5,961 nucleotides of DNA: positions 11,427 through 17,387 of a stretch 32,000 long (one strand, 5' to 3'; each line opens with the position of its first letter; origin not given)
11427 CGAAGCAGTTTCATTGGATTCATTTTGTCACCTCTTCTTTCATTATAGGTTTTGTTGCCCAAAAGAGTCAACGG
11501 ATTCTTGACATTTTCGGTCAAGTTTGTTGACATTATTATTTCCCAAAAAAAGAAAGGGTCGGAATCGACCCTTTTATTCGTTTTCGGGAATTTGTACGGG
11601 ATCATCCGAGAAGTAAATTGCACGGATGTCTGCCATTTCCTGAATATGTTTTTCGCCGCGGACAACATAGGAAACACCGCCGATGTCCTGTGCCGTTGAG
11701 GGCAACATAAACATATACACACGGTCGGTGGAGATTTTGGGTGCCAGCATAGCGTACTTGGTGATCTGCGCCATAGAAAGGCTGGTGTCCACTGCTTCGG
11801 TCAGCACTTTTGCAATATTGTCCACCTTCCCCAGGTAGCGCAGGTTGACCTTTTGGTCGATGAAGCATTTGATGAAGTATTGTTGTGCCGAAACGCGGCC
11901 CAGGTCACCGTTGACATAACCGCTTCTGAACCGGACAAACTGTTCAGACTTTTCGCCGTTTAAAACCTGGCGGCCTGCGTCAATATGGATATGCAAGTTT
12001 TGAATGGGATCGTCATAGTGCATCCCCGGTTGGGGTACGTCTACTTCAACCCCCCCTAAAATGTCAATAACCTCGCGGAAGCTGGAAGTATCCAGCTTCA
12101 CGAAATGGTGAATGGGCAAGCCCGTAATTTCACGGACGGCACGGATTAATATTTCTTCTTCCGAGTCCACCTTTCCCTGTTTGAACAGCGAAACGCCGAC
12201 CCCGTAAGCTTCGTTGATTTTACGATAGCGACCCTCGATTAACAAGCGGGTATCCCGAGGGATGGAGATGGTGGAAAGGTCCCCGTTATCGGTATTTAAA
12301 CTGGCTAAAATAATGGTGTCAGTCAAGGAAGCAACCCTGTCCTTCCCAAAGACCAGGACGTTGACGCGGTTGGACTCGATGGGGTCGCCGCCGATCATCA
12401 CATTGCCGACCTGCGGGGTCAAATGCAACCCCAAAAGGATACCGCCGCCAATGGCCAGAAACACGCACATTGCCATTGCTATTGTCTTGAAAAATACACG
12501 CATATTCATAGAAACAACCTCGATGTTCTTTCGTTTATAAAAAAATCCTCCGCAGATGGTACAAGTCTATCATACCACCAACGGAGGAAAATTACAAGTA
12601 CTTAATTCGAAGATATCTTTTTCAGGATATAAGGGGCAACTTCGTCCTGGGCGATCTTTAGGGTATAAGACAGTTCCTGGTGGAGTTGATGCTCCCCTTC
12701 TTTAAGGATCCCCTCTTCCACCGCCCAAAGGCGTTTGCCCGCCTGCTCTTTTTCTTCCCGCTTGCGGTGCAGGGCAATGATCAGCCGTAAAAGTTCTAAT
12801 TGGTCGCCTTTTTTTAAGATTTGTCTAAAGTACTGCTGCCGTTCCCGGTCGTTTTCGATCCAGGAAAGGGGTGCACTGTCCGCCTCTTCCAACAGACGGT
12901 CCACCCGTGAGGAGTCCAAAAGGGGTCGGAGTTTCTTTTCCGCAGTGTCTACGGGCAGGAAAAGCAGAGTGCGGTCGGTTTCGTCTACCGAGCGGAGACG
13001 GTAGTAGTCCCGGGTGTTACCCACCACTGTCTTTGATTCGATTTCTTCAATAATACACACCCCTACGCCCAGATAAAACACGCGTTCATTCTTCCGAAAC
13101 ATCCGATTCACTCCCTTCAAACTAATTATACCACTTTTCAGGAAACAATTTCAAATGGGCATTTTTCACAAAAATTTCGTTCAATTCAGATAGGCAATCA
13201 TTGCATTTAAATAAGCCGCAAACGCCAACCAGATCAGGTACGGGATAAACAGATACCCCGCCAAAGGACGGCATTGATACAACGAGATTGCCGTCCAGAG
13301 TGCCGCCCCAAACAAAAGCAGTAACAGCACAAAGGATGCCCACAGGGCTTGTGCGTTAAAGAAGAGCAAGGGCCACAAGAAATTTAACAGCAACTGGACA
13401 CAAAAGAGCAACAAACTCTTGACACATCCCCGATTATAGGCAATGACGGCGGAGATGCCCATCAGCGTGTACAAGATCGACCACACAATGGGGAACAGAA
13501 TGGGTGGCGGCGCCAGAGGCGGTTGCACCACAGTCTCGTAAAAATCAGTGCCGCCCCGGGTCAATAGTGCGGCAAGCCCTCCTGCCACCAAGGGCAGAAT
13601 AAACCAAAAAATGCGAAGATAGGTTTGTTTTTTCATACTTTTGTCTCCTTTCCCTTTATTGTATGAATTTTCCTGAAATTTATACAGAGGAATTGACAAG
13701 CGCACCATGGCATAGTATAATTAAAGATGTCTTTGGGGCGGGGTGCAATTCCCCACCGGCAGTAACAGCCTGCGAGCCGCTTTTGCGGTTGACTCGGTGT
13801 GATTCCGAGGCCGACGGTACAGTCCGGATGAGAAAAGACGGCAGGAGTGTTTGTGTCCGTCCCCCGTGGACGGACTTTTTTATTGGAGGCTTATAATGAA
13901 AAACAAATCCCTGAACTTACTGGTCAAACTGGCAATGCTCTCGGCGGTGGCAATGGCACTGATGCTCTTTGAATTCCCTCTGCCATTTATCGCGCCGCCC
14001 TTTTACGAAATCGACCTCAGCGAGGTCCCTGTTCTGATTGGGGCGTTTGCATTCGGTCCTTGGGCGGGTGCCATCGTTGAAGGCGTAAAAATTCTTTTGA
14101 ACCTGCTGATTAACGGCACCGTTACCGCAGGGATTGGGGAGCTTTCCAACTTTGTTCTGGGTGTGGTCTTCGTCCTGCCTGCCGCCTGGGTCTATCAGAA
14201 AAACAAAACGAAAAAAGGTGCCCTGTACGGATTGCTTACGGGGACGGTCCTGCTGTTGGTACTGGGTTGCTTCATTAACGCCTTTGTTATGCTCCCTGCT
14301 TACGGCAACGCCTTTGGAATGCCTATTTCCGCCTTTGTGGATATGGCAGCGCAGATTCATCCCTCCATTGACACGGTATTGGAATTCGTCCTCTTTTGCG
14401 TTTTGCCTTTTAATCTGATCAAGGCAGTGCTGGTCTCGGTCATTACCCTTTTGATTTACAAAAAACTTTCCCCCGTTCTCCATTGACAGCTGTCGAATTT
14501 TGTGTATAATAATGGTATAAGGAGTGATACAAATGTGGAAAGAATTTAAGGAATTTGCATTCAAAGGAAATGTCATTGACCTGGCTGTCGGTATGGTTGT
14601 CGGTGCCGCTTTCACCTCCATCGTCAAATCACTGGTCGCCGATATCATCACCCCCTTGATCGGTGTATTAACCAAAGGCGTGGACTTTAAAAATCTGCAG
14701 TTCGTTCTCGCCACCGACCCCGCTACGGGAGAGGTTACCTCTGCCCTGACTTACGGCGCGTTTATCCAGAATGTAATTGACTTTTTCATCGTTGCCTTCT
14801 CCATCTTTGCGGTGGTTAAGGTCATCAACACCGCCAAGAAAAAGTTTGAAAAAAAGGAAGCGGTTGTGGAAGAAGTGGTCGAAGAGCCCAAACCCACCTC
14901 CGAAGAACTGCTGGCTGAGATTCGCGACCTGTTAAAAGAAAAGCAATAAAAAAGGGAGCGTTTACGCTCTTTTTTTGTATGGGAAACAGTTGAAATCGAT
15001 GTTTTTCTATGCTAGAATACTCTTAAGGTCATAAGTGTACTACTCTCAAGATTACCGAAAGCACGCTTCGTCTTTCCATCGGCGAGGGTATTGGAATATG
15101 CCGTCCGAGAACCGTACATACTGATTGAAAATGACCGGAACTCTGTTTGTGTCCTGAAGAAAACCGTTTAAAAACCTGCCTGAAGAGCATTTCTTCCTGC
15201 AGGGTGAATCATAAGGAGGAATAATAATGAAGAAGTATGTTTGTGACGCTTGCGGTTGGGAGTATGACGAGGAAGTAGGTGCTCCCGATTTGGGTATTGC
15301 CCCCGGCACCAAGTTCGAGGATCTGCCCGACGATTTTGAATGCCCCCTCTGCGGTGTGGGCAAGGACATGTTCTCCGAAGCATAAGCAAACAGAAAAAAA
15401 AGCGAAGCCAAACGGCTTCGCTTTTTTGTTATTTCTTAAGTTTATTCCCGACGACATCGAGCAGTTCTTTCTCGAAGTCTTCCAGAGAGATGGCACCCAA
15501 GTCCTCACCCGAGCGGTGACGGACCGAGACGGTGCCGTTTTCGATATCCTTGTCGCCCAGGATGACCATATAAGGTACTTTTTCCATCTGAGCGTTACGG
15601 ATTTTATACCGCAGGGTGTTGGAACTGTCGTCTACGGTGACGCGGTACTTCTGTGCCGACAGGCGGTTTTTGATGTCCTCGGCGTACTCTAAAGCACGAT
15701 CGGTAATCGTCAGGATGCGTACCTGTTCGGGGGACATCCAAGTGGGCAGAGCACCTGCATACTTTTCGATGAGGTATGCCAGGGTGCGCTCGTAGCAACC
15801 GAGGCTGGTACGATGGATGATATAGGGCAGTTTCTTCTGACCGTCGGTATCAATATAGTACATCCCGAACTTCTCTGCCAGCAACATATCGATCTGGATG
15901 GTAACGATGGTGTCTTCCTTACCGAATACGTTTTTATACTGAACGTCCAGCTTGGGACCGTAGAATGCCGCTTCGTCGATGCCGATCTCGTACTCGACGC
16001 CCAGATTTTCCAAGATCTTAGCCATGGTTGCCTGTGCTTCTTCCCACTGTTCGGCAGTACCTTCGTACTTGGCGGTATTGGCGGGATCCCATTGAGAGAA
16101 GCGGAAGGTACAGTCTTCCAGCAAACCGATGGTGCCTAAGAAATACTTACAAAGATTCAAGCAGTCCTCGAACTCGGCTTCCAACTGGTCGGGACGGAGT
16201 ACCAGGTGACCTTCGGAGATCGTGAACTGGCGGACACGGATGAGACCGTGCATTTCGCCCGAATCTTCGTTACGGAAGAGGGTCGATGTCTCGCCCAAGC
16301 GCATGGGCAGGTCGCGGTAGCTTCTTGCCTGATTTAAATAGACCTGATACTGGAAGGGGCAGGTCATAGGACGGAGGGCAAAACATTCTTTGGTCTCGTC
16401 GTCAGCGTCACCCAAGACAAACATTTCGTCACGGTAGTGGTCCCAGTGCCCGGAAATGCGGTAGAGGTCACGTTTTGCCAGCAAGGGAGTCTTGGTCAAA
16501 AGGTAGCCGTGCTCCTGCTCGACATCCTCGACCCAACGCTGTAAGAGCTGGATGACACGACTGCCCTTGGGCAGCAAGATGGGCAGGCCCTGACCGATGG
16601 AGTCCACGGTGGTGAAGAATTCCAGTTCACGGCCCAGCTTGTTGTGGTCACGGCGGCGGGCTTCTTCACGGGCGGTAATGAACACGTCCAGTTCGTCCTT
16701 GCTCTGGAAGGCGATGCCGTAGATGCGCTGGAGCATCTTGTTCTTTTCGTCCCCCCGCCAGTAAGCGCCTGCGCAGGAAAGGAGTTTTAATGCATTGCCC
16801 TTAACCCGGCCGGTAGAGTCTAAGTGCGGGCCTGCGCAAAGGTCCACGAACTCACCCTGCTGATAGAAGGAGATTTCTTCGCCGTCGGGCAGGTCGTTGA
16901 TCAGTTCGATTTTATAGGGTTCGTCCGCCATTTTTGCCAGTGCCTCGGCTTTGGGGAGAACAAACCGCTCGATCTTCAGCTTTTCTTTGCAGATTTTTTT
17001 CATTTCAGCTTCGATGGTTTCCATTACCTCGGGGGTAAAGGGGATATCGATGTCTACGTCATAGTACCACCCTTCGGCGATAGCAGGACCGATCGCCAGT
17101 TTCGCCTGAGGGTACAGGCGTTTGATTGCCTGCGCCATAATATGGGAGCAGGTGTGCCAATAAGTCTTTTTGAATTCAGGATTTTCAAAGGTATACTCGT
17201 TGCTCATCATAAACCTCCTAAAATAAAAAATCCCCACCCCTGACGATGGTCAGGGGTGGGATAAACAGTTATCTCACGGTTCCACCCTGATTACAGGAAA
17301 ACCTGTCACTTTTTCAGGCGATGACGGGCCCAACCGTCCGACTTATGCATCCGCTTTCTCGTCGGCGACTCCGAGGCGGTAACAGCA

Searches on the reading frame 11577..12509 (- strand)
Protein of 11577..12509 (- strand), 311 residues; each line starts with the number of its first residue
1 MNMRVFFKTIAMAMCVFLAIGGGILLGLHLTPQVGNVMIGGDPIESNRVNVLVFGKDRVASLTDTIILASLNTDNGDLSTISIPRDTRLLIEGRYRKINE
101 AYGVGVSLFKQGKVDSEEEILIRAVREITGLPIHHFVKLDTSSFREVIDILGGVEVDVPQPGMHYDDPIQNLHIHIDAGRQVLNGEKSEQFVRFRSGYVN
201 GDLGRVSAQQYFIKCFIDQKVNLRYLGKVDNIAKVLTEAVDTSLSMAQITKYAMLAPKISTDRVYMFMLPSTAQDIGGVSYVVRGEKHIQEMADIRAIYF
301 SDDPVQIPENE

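Call 51: search_protein_families(library=pfam, proteins=[window:11577-12509:-], max_evalue=0.00001)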
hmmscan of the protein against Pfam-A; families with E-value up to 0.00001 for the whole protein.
window:11577-12509:- (311 aa): 1 family
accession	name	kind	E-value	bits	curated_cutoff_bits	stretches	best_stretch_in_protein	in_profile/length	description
PF03816.19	LytR_cpsA_psr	-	4.5e-35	121.5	24.6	1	63-219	2-147/150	LytR_cpsA_psr family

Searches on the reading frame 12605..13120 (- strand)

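Call 52: search_protein_families(library=pfam, proteins=[window:12605-13120:-], max_evalue=0.00001)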
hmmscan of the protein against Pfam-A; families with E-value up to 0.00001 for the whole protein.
window:12605-13120:- (172 aa): 1 family
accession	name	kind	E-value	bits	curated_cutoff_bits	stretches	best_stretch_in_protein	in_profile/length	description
PF02559.22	CarD_TRCF_RID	-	2.4e-10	40.7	23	1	8-67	1-56/57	CarD-like/TRCF RID domain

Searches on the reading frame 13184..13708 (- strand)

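Call 52: search_protein_families(library=pfam, proteins=[window:13184-13708:-], max_evalue=0.00001)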
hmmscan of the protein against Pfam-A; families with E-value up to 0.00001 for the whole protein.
window:13184-13708:- (175 aa): 1 family
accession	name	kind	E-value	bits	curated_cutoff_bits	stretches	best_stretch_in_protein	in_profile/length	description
PF03073.20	TspO_MBR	-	3.5e-37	127.8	24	1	36-173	2-144/145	TspO/MBR family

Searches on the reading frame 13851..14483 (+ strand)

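Call 52: search_protein_families(library=pfam, proteins=[window:13851-14483:+], max_evalue=0.00001)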
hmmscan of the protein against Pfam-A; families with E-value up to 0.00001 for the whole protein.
window:13851-14483:+ (211 aa): 1 family
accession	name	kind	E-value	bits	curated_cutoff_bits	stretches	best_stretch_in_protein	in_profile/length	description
PF12822.12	ECF_trnsprt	-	6.1e-35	121.2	30.7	1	24-203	3-169/169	ECF transporter, substrate-specific component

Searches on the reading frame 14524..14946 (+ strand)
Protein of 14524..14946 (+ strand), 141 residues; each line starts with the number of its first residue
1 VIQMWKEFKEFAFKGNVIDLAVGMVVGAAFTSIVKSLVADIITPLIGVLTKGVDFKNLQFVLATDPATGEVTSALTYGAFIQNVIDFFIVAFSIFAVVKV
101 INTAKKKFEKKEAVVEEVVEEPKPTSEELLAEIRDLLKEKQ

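Call 52: search_protein_families(library=pfam, proteins=[window:14524-14946:+], max_evalue=0.00001)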
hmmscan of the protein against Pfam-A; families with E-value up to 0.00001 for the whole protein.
window:14524-14946:+ (141 aa): 1 family
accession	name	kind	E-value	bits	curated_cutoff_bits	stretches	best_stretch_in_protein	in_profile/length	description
PF01741.23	MscL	-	7.5e-44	149.5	27.4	1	4-138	1-123/123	Large-conductance mechanosensitive channel, MscL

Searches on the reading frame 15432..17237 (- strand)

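Call 52: search_protein_families(library=pfam, proteins=[window:15432-17237:-], max_evalue=0.00001)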
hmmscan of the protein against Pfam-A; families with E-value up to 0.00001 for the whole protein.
window:15432-17237:- (602 aa): 3 families
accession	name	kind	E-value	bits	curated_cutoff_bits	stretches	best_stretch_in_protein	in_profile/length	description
PF00587.30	tRNA-synt_2b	-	2e-35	122.9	29.3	1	279-493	4-179/179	tRNA synthetase class II core domain (G, H, P, S and T)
PF03129.25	HGTP_anticodon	-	1.4e-22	80.1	21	1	505-593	1-92/94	Anticodon binding domain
PF07973.19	tRNA_SAD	-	1.1e-13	51.4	24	1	122-173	1-44/44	Threonyl and Alanyl tRNA synthetase second additional domain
